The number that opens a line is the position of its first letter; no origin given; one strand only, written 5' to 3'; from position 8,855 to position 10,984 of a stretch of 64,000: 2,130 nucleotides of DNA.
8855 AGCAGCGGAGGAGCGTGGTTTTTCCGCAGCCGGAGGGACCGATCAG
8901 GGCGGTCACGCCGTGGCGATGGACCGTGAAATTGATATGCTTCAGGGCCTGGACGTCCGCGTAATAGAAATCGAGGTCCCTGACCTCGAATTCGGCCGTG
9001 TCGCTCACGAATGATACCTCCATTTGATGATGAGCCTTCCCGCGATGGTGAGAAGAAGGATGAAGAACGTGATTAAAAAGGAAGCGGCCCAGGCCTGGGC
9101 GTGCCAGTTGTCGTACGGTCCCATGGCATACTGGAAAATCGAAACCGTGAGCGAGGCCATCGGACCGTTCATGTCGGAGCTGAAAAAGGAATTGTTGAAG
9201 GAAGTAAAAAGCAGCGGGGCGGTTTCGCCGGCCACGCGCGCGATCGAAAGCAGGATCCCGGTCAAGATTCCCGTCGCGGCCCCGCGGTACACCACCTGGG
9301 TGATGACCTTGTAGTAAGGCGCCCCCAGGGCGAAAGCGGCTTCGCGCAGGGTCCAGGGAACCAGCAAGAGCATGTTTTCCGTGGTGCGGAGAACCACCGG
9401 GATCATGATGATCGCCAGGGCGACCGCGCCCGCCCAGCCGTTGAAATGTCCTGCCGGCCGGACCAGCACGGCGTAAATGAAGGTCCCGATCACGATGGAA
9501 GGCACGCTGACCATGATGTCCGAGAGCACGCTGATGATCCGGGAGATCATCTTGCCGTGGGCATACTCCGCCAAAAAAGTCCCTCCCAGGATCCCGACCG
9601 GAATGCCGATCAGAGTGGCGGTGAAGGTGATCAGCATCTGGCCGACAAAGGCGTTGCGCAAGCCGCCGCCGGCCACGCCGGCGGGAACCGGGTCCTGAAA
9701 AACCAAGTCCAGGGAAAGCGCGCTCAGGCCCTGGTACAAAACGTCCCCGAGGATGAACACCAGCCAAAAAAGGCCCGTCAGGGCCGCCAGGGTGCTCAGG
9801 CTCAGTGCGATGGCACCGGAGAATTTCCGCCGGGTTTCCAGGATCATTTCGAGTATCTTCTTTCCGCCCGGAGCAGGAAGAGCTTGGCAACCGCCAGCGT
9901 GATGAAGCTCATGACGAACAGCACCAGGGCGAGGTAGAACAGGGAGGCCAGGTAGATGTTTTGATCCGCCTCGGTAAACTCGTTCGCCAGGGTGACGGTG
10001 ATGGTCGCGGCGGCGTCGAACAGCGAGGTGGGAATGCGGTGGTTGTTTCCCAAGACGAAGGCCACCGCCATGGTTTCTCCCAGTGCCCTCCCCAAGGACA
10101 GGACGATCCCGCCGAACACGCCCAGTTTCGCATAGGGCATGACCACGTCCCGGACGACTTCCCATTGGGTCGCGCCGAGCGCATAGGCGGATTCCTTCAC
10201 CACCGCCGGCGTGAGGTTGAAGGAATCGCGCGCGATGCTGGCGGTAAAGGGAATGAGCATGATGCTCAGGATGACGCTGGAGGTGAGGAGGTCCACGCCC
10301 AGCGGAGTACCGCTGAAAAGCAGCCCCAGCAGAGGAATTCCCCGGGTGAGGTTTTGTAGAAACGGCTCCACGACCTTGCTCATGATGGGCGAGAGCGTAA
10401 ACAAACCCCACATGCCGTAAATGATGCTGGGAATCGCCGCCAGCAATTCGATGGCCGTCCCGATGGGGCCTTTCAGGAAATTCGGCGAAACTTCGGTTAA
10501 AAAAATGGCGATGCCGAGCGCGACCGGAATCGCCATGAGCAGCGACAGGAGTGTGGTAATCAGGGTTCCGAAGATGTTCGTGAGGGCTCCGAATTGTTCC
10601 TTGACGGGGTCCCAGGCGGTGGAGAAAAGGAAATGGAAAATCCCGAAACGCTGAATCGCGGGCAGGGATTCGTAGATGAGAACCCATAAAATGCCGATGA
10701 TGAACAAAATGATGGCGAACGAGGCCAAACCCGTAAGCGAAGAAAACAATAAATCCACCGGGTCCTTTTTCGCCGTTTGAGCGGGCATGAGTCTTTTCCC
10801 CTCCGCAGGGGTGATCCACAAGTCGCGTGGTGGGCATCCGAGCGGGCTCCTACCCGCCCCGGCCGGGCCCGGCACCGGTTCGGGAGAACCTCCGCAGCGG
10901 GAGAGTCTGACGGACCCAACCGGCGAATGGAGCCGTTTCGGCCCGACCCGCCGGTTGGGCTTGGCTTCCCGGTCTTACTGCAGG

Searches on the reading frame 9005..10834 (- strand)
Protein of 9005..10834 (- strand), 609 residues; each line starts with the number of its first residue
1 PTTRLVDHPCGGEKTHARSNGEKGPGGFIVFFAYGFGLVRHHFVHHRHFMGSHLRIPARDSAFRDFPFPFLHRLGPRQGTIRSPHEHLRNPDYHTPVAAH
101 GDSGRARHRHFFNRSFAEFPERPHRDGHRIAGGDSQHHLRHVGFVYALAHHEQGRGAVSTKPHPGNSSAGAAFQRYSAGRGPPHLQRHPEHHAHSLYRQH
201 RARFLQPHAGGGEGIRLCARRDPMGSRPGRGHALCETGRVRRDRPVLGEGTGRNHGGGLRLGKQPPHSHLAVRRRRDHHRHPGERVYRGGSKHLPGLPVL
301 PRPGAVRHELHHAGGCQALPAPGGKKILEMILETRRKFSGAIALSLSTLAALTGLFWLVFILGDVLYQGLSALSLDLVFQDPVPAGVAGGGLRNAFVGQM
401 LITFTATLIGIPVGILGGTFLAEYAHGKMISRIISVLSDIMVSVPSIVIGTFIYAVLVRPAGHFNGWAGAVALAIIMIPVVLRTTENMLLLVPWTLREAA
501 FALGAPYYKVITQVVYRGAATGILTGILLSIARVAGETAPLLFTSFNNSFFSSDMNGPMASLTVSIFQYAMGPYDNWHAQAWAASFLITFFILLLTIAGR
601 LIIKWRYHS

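Call 38: search_protein_families(library=pfam, proteins=[window:9005-10834:-], max_evalue=0.00001)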
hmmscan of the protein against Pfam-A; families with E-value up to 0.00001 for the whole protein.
window:9005-10834:- (609 aa): 1 family
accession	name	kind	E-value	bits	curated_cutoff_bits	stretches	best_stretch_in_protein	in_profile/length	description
PF00528.27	BPD_transp_1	-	1.2e-15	58.1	26.4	1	414-602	1-174/184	Binding-protein-dependent transport system inner membrane component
